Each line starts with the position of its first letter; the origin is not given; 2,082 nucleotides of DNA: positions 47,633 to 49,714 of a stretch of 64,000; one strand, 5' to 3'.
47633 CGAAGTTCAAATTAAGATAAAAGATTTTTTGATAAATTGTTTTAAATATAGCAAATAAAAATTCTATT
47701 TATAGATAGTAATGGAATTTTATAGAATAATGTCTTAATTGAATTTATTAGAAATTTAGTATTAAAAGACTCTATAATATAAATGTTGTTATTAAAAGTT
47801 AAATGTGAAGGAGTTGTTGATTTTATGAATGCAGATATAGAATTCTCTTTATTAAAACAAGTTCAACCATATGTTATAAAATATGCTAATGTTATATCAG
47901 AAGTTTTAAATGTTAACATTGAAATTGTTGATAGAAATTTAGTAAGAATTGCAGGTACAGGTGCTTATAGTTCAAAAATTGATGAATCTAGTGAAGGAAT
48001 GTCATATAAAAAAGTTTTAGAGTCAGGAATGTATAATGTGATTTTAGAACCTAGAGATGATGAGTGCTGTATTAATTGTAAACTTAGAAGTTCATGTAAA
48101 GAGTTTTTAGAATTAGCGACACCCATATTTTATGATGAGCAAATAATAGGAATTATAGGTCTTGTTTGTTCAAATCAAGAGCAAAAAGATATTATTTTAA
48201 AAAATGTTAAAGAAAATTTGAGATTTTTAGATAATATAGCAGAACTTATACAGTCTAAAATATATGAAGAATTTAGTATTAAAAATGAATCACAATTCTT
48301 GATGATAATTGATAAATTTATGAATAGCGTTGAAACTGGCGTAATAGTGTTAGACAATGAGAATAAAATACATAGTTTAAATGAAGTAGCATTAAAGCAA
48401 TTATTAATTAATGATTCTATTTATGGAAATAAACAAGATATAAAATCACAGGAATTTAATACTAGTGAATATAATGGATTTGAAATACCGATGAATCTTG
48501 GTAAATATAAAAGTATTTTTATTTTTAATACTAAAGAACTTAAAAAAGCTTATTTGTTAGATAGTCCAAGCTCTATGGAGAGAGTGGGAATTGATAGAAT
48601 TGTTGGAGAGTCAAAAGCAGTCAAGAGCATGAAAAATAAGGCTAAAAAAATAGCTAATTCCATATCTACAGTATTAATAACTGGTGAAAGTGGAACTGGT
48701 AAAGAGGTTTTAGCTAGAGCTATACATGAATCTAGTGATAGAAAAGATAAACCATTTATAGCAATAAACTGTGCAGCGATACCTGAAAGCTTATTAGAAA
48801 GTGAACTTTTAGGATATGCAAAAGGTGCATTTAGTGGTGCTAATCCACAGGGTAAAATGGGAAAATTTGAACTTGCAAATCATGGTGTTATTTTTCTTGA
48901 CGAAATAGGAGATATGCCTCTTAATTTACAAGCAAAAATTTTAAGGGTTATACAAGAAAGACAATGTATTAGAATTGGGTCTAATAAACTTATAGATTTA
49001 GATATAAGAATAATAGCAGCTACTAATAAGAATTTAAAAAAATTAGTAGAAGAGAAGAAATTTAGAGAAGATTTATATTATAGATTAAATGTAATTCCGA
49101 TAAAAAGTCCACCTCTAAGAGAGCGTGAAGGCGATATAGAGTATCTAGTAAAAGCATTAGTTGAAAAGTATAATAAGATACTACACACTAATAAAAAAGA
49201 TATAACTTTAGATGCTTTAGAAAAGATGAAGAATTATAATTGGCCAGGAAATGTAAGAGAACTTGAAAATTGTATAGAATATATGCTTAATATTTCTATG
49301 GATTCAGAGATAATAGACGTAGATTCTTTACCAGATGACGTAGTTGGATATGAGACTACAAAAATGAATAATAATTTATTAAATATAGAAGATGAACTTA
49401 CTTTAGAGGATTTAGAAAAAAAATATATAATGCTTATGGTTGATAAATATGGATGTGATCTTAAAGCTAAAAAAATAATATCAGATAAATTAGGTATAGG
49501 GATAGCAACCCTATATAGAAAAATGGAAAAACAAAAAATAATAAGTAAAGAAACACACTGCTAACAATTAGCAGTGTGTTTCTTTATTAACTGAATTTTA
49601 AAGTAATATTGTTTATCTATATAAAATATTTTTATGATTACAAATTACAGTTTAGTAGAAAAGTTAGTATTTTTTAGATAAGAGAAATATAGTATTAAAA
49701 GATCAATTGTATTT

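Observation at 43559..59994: Three sigma-54 promoters share an upstream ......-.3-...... motif: a predicted operator for the purine-catabolism activator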

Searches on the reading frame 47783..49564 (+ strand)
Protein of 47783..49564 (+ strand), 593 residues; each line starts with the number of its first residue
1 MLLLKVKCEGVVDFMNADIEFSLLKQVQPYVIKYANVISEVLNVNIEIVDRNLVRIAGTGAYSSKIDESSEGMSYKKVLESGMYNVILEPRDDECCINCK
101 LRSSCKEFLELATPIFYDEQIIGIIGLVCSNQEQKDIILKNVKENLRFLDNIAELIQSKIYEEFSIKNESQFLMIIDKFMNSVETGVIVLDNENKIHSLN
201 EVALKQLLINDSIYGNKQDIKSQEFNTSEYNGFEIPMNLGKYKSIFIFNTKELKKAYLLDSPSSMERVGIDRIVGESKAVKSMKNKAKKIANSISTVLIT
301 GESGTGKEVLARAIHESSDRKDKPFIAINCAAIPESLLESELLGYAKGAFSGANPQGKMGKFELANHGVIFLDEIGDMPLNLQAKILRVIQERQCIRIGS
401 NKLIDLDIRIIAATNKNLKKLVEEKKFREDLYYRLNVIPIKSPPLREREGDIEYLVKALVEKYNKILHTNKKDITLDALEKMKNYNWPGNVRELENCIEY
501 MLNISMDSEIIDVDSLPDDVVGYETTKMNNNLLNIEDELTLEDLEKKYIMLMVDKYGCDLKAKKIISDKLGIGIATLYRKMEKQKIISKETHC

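Call 24: find_related_loci(query=window:47783-49564:+, collection=genome_contigs, flank=10000)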
Query window:47783-49564:+ (593 aa) in genome_contigs; peptide patterns used: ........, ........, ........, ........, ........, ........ (x = any residue, [..] = any of these).
81 stretches matched a pattern; 10 encode a relative of the query (tblastn E <= 1e-3); 10 distinct loci.
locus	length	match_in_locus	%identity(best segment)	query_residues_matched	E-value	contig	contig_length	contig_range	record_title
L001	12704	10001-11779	96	1-593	0e+0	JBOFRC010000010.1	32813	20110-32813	MAG: Sarcina sp. isolate WFFMC_MAG_692 k139_13005_flag=1_multi=7.0000_len=32813, whole genome shotgun sequence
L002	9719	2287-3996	59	20-586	0e+0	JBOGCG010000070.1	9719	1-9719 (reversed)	MAG: Sarcina sp. isolate WFFMC_MAG_402 k139_204463_flag=0_multi=35.2092_len=9719, whole genome shotgun sequence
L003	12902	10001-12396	41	262-590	3e-72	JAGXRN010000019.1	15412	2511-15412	MAG: Dethiobacter sp. isolate CROMO_A_105 c_000000141154, whole genome shotgun sequence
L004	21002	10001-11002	41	248-583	4e-71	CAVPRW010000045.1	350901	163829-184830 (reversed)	MAG: uncultured Nitrospinota bacterium isolate MFD10007.bin.2.94 genome assembly, contig: contig_8533, whole genome shot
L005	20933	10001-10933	42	272-586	4e-71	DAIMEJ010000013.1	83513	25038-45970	MAG TPA_asm: Syntrophales bacterium isolate CTOTU18575 NODE_239_length_83513_cov_19.840159, whole genome shotgun sequenc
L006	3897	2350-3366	42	251-593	3e-71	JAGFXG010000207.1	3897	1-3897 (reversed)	MAG: Deltaproteobacteria bacterium isolate CTSoil_056 scaffold_51311, whole genome shotgun sequence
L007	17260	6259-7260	41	248-583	2e-69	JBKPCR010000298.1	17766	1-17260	MAG: bacterium isolate GB_EKS_MAG_00046 GB_EKS_000001085137, whole genome shotgun sequence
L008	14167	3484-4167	45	270-498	1e-56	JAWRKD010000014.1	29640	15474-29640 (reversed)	MAG: Desulfovibrionaceae bacterium isolate ADS12 c_000000017213, whole genome shotgun sequence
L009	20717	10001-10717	38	273-512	5e-44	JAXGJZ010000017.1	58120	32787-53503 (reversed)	MAG: Desulfobacterales bacterium isolate AnMBR.bin174 bin174_17, whole genome shotgun sequence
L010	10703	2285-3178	44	273-581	2e-68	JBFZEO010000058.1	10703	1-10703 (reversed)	MAG: Spirochaetota bacterium isolate PPR_0589 k121_4211340, whole genome shotgun sequence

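Call 30: find_homologous_proteins(query=window:47825-49564:+, max_evalue=1e-30)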
Query window:47825-49564:+ (579 aa): 8000 proteins with E <= 1e-30 among 8000 candidates; the best 120 are listed.
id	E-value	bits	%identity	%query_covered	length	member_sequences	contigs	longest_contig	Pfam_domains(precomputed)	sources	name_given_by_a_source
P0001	0.0e+0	1215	97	100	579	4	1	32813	PF00158.33,PF07724.21,PF25601.2,PF00004.36,PF14532.13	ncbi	ncbi:MAG: sigma-54 interaction domain-containing protein [Sarcina sp.]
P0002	0.0e+0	1017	82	98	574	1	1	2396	PF00158.33,PF07724.21,PF25601.2,PF00004.36,PF14532.13,PF07728.21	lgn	-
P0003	5.7e-255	865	71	98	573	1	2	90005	PF00158.33,PF07724.21,PF25601.2,PF00004.36,PF14532.13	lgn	-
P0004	1.2e-234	798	65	99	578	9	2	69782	PF00158.33,PF07724.21,PF25601.2,PF00004.36,PF14532.13,PF07728.21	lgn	-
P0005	3.7e-234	797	65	99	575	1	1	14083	PF00158.33,PF07724.21,PF25601.2,PF00004.36,PF14532.13,PF07728.21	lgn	-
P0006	4.9e-232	790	65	98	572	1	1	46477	PF00158.33,PF07724.21,PF25601.2,PF00004.36,PF14532.13,PF07728.21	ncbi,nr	ncbi:MAG: sigma 54-interacting transcriptional regulator [Clostridium perfringens]|nr:sigma 54-inter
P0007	6.3e-231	786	65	99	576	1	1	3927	PF00158.33,PF07724.21,PF25601.2,PF00004.36,PF14532.13,PF07728.21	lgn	-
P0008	7.4e-231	786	65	99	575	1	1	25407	PF00158.33,PF07724.21,PF25601.2,PF00004.36,PF14532.13,PF07728.21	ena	-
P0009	1.2e-230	785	65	98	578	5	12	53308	PF00158.33,PF07724.21,PF25601.2,PF00004.36,PF14532.13,PF07728.21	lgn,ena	-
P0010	2.2e-230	784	65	99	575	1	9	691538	PF00158.33,PF07724.21,PF25601.2,PF00004.36,PF14532.13,PF07728.21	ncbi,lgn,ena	-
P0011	1.2e-229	782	65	99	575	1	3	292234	PF00158.33,PF07724.21,PF25601.2,PF00004.36,PF14532.13,PF07728.21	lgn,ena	-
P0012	1.3e-227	775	64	99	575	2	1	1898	PF00158.33,PF07724.21,PF25601.2,PF00004.36,PF14532.13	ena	-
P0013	2.1e-225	768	63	99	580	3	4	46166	PF00158.33,PF25601.2,PF14532.13,PF07728.21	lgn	-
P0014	7.2e-225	766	63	99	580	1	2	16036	PF00158.33,PF25601.2,PF14532.13,PF07728.21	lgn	-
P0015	1.4e-222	758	64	99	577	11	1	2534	PF00158.33,PF25601.2,PF00004.36,PF14532.13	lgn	-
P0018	6.5e-196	670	57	97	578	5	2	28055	PF00158.33,PF07724.21,PF25601.2,PF00004.36,PF14532.13,PF07728.21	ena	-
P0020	3.7e-167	575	50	97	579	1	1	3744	PF00158.33,PF25601.2,PF02954.26,PF00004.36,PF00989.32,PF14532.13,PF07728.21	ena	-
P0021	1.6e-165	570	50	97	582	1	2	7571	PF00158.33,PF25601.2,PF02954.26,PF00004.36,PF14532.13,PF07728.21,PF01078.28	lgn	-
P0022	1.9e-165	570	50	97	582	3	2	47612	PF00158.33,PF25601.2,PF02954.26,PF00004.36,PF14532.13,PF07728.21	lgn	-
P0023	2.9e-165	569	49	97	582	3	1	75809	PF00158.33,PF25601.2,PF02954.26,PF00004.36,PF13401.13,PF14532.13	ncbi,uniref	ncbi:sigma-54 interaction domain-containing protein [Clostridium thailandense]|uniref:sigma-54 inter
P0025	4.1e-164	565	49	97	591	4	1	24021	PF00158.33,PF25601.2,PF02954.26,PF00004.36,PF14532.13,PF07728.21,PF20720.4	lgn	-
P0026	2.6e-162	559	49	96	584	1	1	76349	PF00158.33,PF25601.2,PF02954.26,PF00004.36,PF14532.13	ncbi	-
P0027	7.3e-162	558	48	98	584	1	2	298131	PF00158.33,PF25601.2,PF02954.26,PF00004.36,PF14532.13,PF07728.21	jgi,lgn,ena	-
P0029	1.2e-161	557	48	97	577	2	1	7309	PF13185.13,PF00158.33,PF07724.21,PF25601.2,PF02954.26,PF00004.36,PF14532.13,PF07728.21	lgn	-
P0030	2.3e-161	556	51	97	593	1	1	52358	PF00158.33,PF25601.2,PF02954.26,PF00004.36,PF14532.13,PF07728.21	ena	-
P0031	2.8e-161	556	49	97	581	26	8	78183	PF00158.33,PF25601.2,PF02954.26,PF14532.13,PF07728.21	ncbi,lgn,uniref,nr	ncbi:Transcriptional regulatory protein ZraR [compost metagenome]|uniref:sigma-54 interaction domain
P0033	7.2e-161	555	49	97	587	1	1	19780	PF00158.33,PF25601.2,PF02954.26,PF00004.36,PF14532.13,PF07728.21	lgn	-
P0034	1.5e-160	554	49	97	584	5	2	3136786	PF00158.33,PF25601.2,PF02954.26,PF00004.36,PF14532.13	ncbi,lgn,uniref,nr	ncbi:sigma 54-interacting transcriptional regulator [Clostridium sp. MT-14]|uniref:sigma-54 interact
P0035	1.7e-160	553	49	98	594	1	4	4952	PF00158.33,PF25601.2,PF02954.26,PF00004.36,PF14532.13,PF07728.21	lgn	-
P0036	2.7e-160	553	49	96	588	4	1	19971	PF00158.33,PF25601.2,PF02954.26,PF00004.36,PF14532.13,PF07728.21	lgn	-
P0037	2.7e-160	553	49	97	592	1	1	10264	PF00158.33,PF25601.2,PF02954.26,PF00004.36,PF14532.13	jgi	jgi:transcriptional regulator with PAS, ATPase and Fis domain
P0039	3.0e-160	553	48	97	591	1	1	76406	PF00158.33,PF25601.2,PF02954.26,PF00004.36,PF14532.13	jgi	jgi:transcriptional regulator with PAS, ATPase and Fis domain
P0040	4.6e-160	552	49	97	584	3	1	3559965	PF13185.13,PF00158.33,PF25601.2,PF02954.26,PF00004.36,PF14532.13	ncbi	ncbi:sigma-54-dependent Fis family transcriptional regulator [Clostridium sp. JNZ X4-2]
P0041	1.0e-159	551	49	98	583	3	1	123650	PF00158.33,PF25601.2,PF02954.26,PF00004.36,PF14532.13,PF07728.21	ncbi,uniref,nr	ncbi:sigma 54-interacting transcriptional regulator [Clostridium sp. A1-XYC3]|uniref:Sigma 54-intera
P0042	1.3e-159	550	50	97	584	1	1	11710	PF00158.33,PF25601.2,PF02954.26,PF00004.36,PF14532.13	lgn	-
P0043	2.2e-159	550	49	96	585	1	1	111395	PF00158.33,PF25601.2,PF02954.26,PF00004.36,PF14532.13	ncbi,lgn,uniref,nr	ncbi:sigma 54-interacting transcriptional regulator [Schnuerera sp. xch1]|uniref:sigma-54 interactio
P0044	3.4e-159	549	49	97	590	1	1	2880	PF15714.12,PF00158.33,PF25601.2,PF02954.26,PF00004.36,PF14532.13,PF07728.21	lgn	-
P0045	6.3e-159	548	48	97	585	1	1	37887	PF00158.33,PF25601.2,PF02954.26,PF00004.36,PF14532.13,PF07728.21,PF01078.28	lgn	-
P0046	1.5e-158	547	48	97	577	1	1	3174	PF13185.13,PF00158.33,PF25601.2,PF02954.26,PF00004.36,PF14532.13,PF07728.21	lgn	-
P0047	2.9e-158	546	47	97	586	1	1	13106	PF00158.33,PF07724.21,PF25601.2,PF02954.26,PF14532.13,PF07728.21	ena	-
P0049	4.6e-158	545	47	96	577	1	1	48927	PF13185.13,PF00158.33,PF07724.21,PF25601.2,PF02954.26,PF00004.36,PF14532.13,PF07728.21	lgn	-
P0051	5.9e-158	545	48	97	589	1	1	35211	PF00158.33,PF25601.2,PF02954.26,PF00004.36,PF14532.13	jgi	jgi:sigma-54 dependent transcriptional regulator, acetoin dehydrogenase operon transcriptional activ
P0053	1.2e-157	544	48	97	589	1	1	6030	PF00158.33,PF25601.2,PF02954.26,PF00004.36,PF14532.13,PF07728.21,PF01078.28,PF20720.4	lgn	-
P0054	1.5e-157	544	48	97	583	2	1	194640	PF00158.33,PF07724.21,PF25601.2,PF02954.26,PF00004.36,PF14532.13,PF07728.21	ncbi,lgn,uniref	ncbi:sigma 54-interacting transcriptional regulator [Brassicibacter mesophilus]|uniref:sigma 54-inte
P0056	1.8e-157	543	50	97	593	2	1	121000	PF00158.33,PF25601.2,PF02954.26,PF00004.36,PF14532.13,PF07728.21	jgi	jgi:sigma-54 dependent transcriptional regulator, acetoin dehydrogenase operon transcriptional activ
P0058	4.8e-157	542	47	98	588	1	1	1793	PF00158.33,PF25601.2,PF02954.26,PF00004.36,PF14532.13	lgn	-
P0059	5.3e-157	542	48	98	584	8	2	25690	PF00158.33,PF25601.2,PF02954.26,PF00004.36,PF14532.13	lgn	-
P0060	8.1e-157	541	48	97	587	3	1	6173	PF15714.12,PF00158.33,PF25601.2,PF02954.26,PF14532.13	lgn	-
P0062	2.2e-156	540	49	98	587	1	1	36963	PF15714.12,PF00158.33,PF25601.2,PF02954.26,PF00004.36,PF14532.13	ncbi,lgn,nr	ncbi:sigma 54-interacting transcriptional regulator [Clostridium botulinum]|nr:sigma 54-interacting 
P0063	3.0e-156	539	47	97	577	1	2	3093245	PF13185.13,PF00158.33,PF07724.21,PF25601.2,PF02954.26,PF14532.13,PF07728.21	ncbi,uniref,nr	ncbi:sigma-54-dependent Fis family transcriptional regulator [Schnuerera ultunensis]|uniref:Sigma-54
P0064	3.7e-156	539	47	97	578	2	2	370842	PF15714.12,PF00158.33,PF25601.2,PF02954.26,PF14532.13,PF07728.21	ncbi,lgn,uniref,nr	ncbi:sigma-54-dependent Fis family transcriptional regulator [Maledivibacter halophilus]|uniref:Tran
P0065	4.1e-156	539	46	97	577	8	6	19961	PF13185.13,PF00158.33,PF07724.21,PF25601.2,PF02954.26,PF14532.13,PF07728.21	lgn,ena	-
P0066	6.4e-156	538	48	96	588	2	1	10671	PF00158.33,PF25601.2,PF02954.26,PF00004.36,PF14532.13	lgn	-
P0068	7.6e-156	538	49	97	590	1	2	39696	PF00158.33,PF25601.2,PF02954.26,PF18024.8,PF14532.13,PF07728.21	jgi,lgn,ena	-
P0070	1.1e-155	538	48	98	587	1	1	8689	PF15714.12,PF00158.33,PF25601.2,PF02954.26,PF14532.13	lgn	-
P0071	1.1e-155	538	48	98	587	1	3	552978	PF15714.12,PF00158.33,PF25601.2,PF02954.26,PF00004.36,PF14532.13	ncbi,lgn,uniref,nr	ncbi:sigma 54-interacting transcriptional regulator [Clostridium botulinum]|uniref:sigma-54-dependen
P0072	1.1e-155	538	48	97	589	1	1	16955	PF00158.33,PF25601.2,PF02954.26,PF00004.36,PF14532.13,PF01078.28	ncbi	-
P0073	1.1e-155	538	47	98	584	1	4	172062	PF00158.33,PF25601.2,PF02954.26,PF00004.36,PF14532.13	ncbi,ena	-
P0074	1.2e-155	537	48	98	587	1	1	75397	PF15714.12,PF00158.33,PF25601.2,PF02954.26,PF14532.13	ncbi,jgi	-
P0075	1.8e-155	537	48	98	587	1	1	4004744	PF15714.12,PF00158.33,PF25601.2,PF02954.26,PF00004.36,PF14532.13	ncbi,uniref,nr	ncbi:sigma-54 dependent transcriptional regulator [Clostridium botulinum B str. Osaka05]|uniref:Sigm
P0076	1.9e-155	537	48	98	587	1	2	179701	PF15714.12,PF00158.33,PF25601.2,PF02954.26,PF14532.13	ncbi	ncbi:sigma-54-dependent Fis family transcriptional regulator [Clostridium sporogenes]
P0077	2.1e-155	537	48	98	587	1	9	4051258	PF15714.12,PF00158.33,PF25601.2,PF02954.26,PF14532.13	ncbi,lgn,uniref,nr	ncbi:TPA: sigma 54-interacting transcriptional regulator [Clostridium botulinum]|uniref:sigma-54-dep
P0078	2.2e-155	537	48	98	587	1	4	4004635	PF15714.12,PF00158.33,PF25601.2,PF02954.26,PF14532.13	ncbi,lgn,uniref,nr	ncbi:AAA family ATPase [Clostridium botulinum]|uniref:AAA family ATPase n=1 Tax=Clostridium botulinu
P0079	2.4e-155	536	49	96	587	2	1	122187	PF00158.33,PF25601.2,PF02954.26,PF00004.36,PF14532.13,PF07728.21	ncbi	-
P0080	2.4e-155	536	48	98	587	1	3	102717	PF15714.12,PF00158.33,PF25601.2,PF02954.26,PF14532.13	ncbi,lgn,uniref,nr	ncbi:sigma-54 interaction domain-containing protein [Clostridium tepidum]|uniref:AAA family ATPase n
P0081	2.5e-155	536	48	98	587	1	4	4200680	PF15714.12,PF00158.33,PF25601.2,PF02954.26,PF14532.13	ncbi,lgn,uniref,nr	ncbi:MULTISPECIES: sigma-54-dependent Fis family transcriptional regulator [Clostridium]|uniref:sigm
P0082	2.6e-155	536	48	98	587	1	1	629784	PF15714.12,PF00158.33,PF25601.2,PF02954.26,PF00004.36,PF14532.13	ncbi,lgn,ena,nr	ncbi:sigma 54-interacting transcriptional regulator [Clostridium botulinum]|nr:sigma 54-interacting 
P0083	2.6e-155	536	48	97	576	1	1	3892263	PF13185.13,PF00158.33,PF07724.21,PF25601.2,PF02954.26,PF14532.13,PF07728.21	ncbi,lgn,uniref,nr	ncbi:sigma 54-interacting transcriptional regulator [Tissierella sp. MB52-C2]|uniref:sigma-54-depend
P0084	2.7e-155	536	48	98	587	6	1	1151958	PF15714.12,PF00158.33,PF25601.2,PF02954.26,PF00004.36,PF14532.13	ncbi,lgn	ncbi:sigma 54-interacting transcriptional regulator [Clostridium botulinum]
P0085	2.9e-155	536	48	98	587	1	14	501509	PF15714.12,PF00158.33,PF25601.2,PF02954.26,PF00004.36,PF14532.13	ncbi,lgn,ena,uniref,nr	ncbi:AAA family ATPase [Clostridium botulinum]|uniref:sigma-54-dependent Fis family transcriptional 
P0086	2.9e-155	536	50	97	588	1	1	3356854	PF00158.33,PF25601.2,PF00004.36,PF14532.13,PF07728.21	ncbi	ncbi:sigma 54-interacting transcriptional regulator [Peptostreptococcaceae bacterium AGR-M142]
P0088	3.6e-155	536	47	97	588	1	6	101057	PF00158.33,PF25601.2,PF02954.26,PF00004.36,PF14532.13,PF07728.21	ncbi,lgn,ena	-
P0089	3.6e-155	536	48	98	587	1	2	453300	PF15714.12,PF00158.33,PF25601.2,PF02954.26,PF00004.36,PF14532.13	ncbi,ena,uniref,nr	ncbi:MAG: sigma 54-interacting transcriptional regulator [Clostridium sp.]|uniref:sigma-54-dependent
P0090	3.6e-155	536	48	98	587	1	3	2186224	PF15714.12,PF00158.33,PF25601.2,PF02954.26,PF14532.13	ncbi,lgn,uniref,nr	ncbi:sigma 54-interacting transcriptional regulator [Clostridium botulinum]|uniref:sigma-54 interact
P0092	4.0e-155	536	47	98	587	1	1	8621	PF15714.12,PF00158.33,PF25601.2,PF02954.26,PF14532.13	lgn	-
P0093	4.2e-155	536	48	98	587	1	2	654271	PF15714.12,PF00158.33,PF25601.2,PF02954.26,PF00004.36,PF14532.13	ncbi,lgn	ncbi:sigma 54-interacting transcriptional regulator [Clostridium botulinum]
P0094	4.3e-155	536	48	98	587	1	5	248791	PF15714.12,PF00158.33,PF25601.2,PF02954.26,PF00004.36,PF14532.13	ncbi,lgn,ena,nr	ncbi:MAG: sigma 54-interacting transcriptional regulator [Clostridium botulinum]|nr:sigma 54-interac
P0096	4.6e-155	536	48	98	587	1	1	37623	PF15714.12,PF00158.33,PF25601.2,PF02954.26,PF14532.13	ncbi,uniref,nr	ncbi:sigma 54-interacting transcriptional regulator [Clostridium sporogenes]|uniref:sigma-54-depende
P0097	4.9e-155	535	48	98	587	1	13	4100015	PF15714.12,PF00158.33,PF25601.2,PF02954.26,PF14532.13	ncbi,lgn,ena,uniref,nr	ncbi:sigma-54-dependent Fis family transcriptional regulator [Clostridium sporogenes]|uniref:sigma-5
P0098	7.0e-155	535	47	98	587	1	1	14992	PF15714.12,PF00158.33,PF25601.2,PF02954.26,PF14532.13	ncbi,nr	ncbi:AAA family ATPase [Clostridium botulinum]|nr:sigma 54-interacting transcriptional regulator [Cl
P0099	7.1e-155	535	48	98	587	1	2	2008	PF15714.12,PF00158.33,PF25601.2,PF02954.26,PF14532.13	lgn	-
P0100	7.3e-155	535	48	98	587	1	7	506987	PF15714.12,PF00158.33,PF25601.2,PF02954.26,PF14532.13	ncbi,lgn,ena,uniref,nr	ncbi:sigma-54-dependent Fis family transcriptional regulator [Clostridium sporogenes]|uniref:sigma-5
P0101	8.3e-155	535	48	97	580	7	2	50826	PF00158.33,PF25601.2,PF02954.26,PF00004.36,PF14532.13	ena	-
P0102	9.2e-155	535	48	98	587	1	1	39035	PF15714.12,PF00158.33,PF25601.2,PF02954.26,PF14532.13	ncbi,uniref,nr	ncbi:AAA family ATPase [Clostridium sporogenes]|uniref:sigma-54-dependent Fis family transcriptional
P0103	1.3e-154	534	47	97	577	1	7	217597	PF00158.33,PF07724.21,PF25601.2,PF02954.26,PF00004.36,PF14532.13,PF07728.21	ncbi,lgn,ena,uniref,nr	ncbi:sigma 54-interacting transcriptional regulator [Tissierella sp. P1]|uniref:sigma 54-interacting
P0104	1.3e-154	534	47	97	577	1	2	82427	PF00158.33,PF07724.21,PF25601.2,PF02954.26,PF00004.36,PF14532.13,PF07728.21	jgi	-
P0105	1.3e-154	534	47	98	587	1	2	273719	PF15714.12,PF00158.33,PF25601.2,PF02954.26,PF14532.13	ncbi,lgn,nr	ncbi:TPA: sigma 54-interacting transcriptional regulator [Clostridium botulinum]|nr:sigma 54-interac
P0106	1.5e-154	534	49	97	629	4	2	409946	PF00158.33,PF25601.2,PF02954.26,PF00004.36,PF14532.13,PF07728.21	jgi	jgi:transcriptional regulator with PAS, ATPase and Fis domain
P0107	1.6e-154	534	47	97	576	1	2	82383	PF00158.33,PF07724.21,PF25601.2,PF02954.26,PF00004.36,PF14532.13,PF07728.21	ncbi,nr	ncbi:AAA family ATPase [Tissierella sp. P1]|nr:sigma 54-interacting transcriptional regulator [Bacil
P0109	2.3e-154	533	48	98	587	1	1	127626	PF15714.12,PF00158.33,PF25601.2,PF02954.26,PF14532.13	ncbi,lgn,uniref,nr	ncbi:AAA family ATPase [Clostridium sporogenes]|uniref:sigma-54-dependent Fis family transcriptional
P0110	2.4e-154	533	49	97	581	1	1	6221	PF15714.12,PF00158.33,PF25601.2,PF02954.26,PF00004.36,PF14532.13,PF07728.21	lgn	-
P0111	2.4e-154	533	48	98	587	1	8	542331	PF15714.12,PF00158.33,PF25601.2,PF02954.26,PF14532.13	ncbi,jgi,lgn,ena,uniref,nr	ncbi:AAA family ATPase [Clostridium sporogenes]|uniref:sigma-54-dependent Fis family transcriptional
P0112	2.5e-154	533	45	97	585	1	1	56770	PF13185.13,PF00158.33,PF25601.2,PF01590.33,PF02954.26,PF00004.36,PF14532.13,PF07728.21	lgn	-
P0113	2.8e-154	533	48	98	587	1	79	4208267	PF15714.12,PF00158.33,PF25601.2,PF02954.26,PF14532.13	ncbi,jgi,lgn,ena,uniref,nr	ncbi:sigma 54-interacting transcriptional regulator [Clostridium sporogenes]|uniref:AAA family ATPas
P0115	3.0e-154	533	48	99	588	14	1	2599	PF00158.33,PF07724.21,PF25601.2,PF02954.26,PF00004.36,PF14532.13,PF07728.21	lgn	-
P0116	3.0e-154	533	48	98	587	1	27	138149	PF15714.12,PF00158.33,PF25601.2,PF02954.26,PF14532.13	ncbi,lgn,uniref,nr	ncbi:Fis family sigma54 specific transcriptional regulator [Clostridium sporogenes]|uniref:sigma-54-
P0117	3.2e-154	533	48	98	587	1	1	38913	PF15714.12,PF00158.33,PF25601.2,PF02954.26,PF14532.13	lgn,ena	-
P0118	3.5e-154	533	47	97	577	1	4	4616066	PF00158.33,PF07724.21,PF25601.2,PF02954.26,PF00004.36,PF14532.13,PF07728.21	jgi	jgi:transcriptional regulator with PAS, ATPase and Fis domain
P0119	5.1e-154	532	48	98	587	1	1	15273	PF15714.12,PF00158.33,PF25601.2,PF02954.26,PF14532.13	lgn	-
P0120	5.2e-154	532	46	97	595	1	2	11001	PF00158.33,PF25601.2,PF02954.26,PF00004.36,PF14532.13,PF07728.21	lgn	-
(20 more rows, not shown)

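Call 32: search_protein_families(library=pfam, proteins=[window:47825-49561:+])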
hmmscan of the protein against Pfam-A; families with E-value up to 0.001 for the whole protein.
window:47825-49561:+ (579 aa): 7 families
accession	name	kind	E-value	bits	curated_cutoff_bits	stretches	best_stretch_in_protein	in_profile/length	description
PF00158.32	Sigma54_activat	-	1.4e-71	240.1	20.2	1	259-427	1-168/168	Sigma-54 interaction domain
PF25601.1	AAA_lid_14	-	3.3e-22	78.5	27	1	432-512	1-80/87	AAA+ ATPase lid domain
PF14532.12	Sigma54_activ_2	-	4e-22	79.4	25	1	260-431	1-138/138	Sigma-54 interaction domain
PF07724.20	AAA_2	-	2.3e-07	31.5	27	1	279-413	2-136/166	AAA domain (Cdc48 subfamily)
PF00004.35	AAA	-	1.7e-06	29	21.2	1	283-404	1-111/131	ATPase family associated with various cellular activities (AAA)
PF07728.20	AAA_5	-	2.1e-05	25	22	1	283-417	2-135/139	AAA domain (dynein-related subfamily)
PF01078.27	Mg_chelatase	-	0.0001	22.2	20.3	0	335-384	89-137/207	Magnesium chelatase, subunit ChlI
